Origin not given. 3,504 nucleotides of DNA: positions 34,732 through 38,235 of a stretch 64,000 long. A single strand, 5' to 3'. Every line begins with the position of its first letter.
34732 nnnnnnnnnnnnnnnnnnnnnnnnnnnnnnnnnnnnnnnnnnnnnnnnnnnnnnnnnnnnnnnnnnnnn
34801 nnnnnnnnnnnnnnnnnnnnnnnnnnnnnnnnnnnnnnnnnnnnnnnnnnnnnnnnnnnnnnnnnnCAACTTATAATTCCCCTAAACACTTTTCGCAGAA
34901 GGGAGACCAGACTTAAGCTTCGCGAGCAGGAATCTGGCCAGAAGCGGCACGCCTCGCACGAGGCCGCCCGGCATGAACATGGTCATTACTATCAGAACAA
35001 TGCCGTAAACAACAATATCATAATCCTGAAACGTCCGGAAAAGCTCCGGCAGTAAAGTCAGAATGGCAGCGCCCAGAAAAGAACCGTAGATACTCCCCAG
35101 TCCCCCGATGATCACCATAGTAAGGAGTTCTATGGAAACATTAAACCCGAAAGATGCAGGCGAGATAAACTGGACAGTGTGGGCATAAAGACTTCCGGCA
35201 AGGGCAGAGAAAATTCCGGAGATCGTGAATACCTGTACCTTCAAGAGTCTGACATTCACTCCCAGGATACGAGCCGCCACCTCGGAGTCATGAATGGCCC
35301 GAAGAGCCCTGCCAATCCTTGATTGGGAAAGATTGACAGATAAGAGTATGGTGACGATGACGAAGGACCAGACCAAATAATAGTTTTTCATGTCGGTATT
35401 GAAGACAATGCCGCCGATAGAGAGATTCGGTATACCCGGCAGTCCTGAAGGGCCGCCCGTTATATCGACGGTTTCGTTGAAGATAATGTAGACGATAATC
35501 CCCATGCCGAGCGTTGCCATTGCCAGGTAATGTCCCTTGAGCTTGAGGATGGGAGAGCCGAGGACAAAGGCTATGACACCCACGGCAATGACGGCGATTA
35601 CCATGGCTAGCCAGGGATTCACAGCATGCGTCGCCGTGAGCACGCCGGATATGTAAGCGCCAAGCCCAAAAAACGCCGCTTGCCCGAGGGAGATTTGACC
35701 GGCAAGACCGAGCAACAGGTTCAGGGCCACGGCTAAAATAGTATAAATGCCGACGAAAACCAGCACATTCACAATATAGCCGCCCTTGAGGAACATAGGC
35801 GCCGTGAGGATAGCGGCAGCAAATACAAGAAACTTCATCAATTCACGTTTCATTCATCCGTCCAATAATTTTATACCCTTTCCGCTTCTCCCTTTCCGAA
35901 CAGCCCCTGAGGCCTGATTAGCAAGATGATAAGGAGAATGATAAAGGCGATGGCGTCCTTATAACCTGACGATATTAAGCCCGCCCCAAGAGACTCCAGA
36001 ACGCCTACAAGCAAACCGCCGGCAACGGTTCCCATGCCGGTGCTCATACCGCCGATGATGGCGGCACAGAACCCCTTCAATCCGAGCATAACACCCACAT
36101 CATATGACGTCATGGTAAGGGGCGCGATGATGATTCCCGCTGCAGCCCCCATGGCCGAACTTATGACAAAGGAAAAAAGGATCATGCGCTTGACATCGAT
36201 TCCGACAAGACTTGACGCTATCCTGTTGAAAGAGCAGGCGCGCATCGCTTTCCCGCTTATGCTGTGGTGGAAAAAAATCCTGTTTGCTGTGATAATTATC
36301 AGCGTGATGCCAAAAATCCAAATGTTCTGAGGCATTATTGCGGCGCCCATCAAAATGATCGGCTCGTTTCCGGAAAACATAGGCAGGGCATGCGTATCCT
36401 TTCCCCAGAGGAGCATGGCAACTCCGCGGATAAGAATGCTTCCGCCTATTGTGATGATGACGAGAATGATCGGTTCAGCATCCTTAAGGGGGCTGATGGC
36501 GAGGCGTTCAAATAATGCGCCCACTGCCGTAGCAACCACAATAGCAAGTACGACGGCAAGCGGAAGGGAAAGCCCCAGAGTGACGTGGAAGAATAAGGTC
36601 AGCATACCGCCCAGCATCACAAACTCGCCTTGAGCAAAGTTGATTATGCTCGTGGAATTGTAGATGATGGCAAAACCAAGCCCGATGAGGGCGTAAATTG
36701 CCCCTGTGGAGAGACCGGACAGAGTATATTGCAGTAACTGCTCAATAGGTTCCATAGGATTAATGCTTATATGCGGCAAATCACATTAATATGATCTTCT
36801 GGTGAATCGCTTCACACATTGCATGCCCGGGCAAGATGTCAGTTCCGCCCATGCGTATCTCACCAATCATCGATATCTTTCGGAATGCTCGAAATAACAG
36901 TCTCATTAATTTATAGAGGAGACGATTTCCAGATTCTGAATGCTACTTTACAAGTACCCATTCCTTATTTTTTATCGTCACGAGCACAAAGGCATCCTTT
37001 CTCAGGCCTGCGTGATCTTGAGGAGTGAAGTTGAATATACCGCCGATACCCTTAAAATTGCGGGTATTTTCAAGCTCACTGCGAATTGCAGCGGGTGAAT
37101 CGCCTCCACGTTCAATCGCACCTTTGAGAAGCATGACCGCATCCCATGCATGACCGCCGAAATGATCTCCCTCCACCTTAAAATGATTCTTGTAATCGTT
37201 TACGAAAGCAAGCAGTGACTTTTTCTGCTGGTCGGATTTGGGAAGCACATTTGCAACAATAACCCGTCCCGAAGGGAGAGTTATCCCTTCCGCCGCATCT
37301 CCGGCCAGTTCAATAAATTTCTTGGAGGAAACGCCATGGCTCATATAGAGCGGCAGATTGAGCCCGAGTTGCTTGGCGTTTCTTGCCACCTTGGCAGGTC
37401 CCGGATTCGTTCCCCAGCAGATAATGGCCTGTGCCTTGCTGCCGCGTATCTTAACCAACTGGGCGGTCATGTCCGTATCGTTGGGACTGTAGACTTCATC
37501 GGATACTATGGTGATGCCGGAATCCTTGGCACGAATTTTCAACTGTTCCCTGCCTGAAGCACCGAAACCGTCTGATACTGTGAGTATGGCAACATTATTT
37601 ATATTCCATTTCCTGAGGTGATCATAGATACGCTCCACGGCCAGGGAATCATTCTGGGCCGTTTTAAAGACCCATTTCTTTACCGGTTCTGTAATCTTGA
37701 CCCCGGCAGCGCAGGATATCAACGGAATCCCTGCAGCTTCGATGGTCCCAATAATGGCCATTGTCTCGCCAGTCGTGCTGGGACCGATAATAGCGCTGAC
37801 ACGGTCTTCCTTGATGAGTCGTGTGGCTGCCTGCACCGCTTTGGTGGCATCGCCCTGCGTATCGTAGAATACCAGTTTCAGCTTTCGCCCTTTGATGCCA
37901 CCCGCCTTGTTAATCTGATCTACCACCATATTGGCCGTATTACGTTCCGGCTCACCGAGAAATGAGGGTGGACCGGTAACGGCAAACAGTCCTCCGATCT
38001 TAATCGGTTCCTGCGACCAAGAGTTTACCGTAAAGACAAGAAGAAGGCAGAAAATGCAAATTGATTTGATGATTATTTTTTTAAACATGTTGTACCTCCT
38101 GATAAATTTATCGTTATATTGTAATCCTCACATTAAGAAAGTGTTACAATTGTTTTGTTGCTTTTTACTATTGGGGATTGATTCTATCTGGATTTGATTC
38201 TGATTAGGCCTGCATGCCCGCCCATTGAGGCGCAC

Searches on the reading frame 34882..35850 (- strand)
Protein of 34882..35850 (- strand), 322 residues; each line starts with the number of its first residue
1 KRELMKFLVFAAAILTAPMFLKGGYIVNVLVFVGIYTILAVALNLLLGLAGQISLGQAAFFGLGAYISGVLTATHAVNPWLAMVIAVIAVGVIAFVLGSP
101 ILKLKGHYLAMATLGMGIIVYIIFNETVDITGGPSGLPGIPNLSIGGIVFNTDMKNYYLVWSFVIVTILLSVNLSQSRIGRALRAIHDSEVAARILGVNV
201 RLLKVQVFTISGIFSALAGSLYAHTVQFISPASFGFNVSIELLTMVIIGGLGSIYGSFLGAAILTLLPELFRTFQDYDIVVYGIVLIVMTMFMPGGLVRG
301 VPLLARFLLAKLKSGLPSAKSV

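Call 60: search_protein_families(library=pfam, proteins=[window:34882-35850:-], max_evalue=0.00001)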
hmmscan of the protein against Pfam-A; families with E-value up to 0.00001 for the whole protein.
window:34882-35850:- (322 aa): 1 family
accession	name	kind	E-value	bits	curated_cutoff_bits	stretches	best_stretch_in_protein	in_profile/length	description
PF02653.21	BPD_transp_2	-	2e-49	168.6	26.8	1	25-289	1-268/269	Branched-chain amino acid transport system / permease component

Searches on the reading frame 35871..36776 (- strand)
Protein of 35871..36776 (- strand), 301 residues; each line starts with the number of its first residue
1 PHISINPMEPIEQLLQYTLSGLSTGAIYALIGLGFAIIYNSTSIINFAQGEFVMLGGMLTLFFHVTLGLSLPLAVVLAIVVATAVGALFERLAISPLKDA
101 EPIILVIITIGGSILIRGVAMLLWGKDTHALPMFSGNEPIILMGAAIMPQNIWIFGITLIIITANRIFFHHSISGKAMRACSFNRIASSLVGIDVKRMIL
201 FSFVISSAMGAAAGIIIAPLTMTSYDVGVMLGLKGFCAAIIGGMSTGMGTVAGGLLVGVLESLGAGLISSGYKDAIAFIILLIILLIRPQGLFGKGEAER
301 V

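Call 60: search_protein_families(library=pfam, proteins=[window:35871-36776:-], max_evalue=0.00001)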
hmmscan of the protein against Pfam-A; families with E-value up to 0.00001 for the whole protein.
window:35871-36776:- (301 aa): 1 family
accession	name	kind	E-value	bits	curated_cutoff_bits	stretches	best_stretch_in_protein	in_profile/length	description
PF02653.21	BPD_transp_2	-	4.5e-36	124.8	26.8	1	18-285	2-269/269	Branched-chain amino acid transport system / permease component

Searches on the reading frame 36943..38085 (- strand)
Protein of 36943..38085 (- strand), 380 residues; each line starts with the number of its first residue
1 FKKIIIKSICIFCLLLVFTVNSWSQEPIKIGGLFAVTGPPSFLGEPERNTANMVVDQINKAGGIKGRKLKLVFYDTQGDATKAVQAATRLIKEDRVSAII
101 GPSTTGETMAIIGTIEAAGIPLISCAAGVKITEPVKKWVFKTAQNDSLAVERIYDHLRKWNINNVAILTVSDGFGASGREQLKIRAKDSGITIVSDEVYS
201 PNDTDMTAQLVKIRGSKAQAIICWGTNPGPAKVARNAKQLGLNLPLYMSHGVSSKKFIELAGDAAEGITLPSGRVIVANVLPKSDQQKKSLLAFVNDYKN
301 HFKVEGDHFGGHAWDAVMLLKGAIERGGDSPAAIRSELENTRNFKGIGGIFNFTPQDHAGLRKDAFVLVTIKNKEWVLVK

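Call 61: search_protein_families(library=pfam, proteins=[window:36943-38085:-], max_evalue=0.00001)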
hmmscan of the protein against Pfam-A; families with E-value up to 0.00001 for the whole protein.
window:36943-38085:- (380 aa): 3 families
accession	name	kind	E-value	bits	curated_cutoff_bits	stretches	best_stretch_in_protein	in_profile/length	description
PF13458.12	Peripla_BP_6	-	6.8e-64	217.1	31.7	1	27-363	1-332/343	Periplasmic binding protein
PF01094.35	ANF_receptor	-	2.3e-24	86.6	25.4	1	49-363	4-341/353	Receptor family ligand binding region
PF13433.12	Peripla_BP_5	-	5.1e-16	59.2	27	1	28-116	1-89/363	Periplasmic binding protein domain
